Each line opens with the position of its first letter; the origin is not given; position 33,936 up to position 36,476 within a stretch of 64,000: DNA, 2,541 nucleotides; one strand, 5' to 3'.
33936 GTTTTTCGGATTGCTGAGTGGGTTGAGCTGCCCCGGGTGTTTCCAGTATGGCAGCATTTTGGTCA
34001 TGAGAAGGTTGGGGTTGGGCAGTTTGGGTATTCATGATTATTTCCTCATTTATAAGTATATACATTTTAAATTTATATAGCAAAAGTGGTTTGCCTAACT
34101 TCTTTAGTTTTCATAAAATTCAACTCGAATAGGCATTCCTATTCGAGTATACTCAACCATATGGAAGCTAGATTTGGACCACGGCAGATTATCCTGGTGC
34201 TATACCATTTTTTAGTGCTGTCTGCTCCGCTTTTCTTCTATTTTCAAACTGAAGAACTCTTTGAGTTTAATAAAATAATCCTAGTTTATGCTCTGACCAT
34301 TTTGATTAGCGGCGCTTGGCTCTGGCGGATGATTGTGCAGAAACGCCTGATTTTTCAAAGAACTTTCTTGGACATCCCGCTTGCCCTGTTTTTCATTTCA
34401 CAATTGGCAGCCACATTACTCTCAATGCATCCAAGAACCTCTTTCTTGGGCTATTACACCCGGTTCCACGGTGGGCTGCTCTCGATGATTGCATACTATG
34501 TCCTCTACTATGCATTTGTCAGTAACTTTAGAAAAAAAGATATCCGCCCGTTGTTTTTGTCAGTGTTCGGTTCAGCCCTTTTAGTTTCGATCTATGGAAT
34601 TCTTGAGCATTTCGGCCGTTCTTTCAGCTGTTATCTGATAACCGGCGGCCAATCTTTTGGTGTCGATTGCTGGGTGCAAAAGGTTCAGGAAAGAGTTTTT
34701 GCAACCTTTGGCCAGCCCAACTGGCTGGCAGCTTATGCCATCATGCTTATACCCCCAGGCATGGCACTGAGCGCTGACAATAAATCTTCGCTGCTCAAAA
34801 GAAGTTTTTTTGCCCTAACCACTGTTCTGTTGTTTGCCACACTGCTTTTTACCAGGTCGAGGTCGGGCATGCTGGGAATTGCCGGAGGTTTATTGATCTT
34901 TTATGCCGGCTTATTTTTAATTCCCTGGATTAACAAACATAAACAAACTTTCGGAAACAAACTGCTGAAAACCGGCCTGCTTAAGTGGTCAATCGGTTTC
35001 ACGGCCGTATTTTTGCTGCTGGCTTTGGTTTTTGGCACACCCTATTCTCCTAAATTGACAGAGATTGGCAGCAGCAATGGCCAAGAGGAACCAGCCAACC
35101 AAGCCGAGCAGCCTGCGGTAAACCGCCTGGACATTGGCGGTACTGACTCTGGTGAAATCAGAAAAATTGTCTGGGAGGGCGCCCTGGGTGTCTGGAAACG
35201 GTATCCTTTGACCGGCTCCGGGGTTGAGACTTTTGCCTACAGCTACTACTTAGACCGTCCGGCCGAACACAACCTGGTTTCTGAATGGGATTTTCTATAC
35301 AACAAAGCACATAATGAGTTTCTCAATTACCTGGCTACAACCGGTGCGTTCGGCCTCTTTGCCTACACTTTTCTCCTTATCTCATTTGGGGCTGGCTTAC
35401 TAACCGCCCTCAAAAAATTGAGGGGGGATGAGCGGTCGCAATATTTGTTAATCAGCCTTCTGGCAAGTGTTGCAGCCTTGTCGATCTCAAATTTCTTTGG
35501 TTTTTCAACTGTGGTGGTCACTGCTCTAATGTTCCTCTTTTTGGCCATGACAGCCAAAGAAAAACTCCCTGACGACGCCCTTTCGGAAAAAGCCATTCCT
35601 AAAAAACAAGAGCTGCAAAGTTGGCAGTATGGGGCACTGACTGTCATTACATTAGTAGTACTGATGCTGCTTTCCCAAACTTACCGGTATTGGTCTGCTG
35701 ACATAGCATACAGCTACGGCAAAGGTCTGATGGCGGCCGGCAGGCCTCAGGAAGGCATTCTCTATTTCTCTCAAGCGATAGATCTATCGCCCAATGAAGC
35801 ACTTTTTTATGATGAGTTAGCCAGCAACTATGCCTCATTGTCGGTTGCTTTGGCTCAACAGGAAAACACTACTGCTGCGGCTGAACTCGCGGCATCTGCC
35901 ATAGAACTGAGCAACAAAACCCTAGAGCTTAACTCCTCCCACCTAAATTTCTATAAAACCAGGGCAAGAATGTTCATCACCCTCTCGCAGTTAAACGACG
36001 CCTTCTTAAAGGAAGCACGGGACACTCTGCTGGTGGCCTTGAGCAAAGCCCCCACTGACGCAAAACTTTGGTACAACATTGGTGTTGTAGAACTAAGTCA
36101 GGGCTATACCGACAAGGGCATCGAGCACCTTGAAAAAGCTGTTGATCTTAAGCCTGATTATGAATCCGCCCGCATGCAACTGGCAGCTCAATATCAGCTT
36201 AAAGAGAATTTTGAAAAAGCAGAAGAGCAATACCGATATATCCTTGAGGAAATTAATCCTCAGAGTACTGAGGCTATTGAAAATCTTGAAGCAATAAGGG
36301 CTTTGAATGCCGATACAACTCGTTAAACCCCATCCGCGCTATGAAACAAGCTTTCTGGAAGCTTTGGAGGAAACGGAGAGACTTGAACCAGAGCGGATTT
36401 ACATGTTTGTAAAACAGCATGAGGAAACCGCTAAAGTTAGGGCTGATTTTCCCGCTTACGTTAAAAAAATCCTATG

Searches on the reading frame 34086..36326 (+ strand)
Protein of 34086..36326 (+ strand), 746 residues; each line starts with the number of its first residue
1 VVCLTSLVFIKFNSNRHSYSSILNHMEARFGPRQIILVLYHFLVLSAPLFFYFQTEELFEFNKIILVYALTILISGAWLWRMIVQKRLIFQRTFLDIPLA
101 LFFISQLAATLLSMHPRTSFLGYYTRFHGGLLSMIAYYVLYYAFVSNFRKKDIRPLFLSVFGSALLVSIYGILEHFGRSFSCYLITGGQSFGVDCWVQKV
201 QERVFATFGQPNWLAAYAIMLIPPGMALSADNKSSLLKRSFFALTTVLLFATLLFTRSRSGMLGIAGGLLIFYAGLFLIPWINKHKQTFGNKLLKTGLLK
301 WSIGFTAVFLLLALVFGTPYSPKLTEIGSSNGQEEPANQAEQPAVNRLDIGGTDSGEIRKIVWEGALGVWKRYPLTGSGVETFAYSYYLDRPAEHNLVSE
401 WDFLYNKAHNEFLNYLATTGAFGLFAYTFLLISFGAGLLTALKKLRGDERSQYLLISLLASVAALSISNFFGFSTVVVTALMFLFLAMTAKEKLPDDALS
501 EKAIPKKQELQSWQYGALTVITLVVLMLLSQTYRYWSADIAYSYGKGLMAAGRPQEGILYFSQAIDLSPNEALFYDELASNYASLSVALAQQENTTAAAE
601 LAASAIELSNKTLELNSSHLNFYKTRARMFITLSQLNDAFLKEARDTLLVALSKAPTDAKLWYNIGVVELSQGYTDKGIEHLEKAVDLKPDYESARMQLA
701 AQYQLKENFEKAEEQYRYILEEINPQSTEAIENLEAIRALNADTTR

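Call 94: search_protein_families(library=pfam, proteins=[window:34086-36326:+], max_evalue=0.00001)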
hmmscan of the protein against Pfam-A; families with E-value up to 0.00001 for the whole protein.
window:34086-36326:+ (746 aa): 9 families
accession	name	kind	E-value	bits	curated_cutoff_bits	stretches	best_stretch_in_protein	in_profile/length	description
PF04932.20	Wzy_C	-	2e-17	63.8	31.7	1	245-427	2-148/149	O-Antigen ligase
PF07719.23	TPR_2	-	2e-10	40.4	27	0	659-692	1-34/34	Tetratricopeptide repeat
PF00515.34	TPR_1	-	4.4e-10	39.4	27.8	0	659-692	1-34/34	Tetratricopeptide repeat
PF13428.12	TPR_14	-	7.4e-09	35.9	23.5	0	660-700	2-42/44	Tetratricopeptide repeat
PF13181.12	TPR_8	-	6.2e-07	29.5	25.7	0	659-692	1-34/34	Tetratricopeptide repeat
PF13424.12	TPR_12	-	1.9e-06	28.4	30.1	0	538-610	3-76/77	Tetratricopeptide repeat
PF13414.12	TPR_11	-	2e-06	27.8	26.8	0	671-704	6-40/42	TPR repeat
PF23914.1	TPR_CcmH_CycH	-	4.4e-06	27.1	42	0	650-730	41-123/158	Cytochrome c-type biogenesis protein H TPR domain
PF13431.12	TPR_17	-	6.8e-06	26.4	24.4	0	649-673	3-27/34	Tetratricopeptide repeat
